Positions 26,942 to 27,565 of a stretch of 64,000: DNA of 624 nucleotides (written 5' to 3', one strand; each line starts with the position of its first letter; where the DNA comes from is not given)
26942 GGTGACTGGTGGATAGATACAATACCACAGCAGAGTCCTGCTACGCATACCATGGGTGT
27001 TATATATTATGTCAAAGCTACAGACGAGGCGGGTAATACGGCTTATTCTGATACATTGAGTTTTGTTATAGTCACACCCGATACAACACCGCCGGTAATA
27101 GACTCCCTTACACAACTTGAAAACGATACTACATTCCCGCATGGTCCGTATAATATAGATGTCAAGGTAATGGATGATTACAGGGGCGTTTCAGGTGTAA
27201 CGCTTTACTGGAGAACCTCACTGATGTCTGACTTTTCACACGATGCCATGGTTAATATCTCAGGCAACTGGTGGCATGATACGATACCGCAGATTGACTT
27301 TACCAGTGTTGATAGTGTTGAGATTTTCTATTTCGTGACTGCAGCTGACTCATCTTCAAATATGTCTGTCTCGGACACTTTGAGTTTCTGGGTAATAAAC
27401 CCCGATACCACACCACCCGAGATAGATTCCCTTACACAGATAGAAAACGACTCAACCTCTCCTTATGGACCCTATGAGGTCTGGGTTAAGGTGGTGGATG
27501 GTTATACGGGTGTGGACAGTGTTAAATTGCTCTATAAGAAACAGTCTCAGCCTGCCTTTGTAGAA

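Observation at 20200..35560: The same ~107-aa domain occurs once, immediately before the T9SS C-terminal domain, in two other cargo proteins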

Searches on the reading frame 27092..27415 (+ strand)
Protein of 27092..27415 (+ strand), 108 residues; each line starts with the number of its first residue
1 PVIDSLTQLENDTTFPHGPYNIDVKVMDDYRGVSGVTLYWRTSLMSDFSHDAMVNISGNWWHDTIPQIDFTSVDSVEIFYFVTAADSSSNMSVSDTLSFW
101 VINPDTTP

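Call 11: search_protein_families(library=pfam, proteins=[window:27092-27415:+], max_evalue=1)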
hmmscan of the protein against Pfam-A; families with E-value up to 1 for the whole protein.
seq(108 aa): 1 family
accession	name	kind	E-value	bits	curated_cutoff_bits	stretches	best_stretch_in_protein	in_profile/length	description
PF16967.11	TcfC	-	0.093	12.8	29.4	1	14-30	40-56/68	E-set like domain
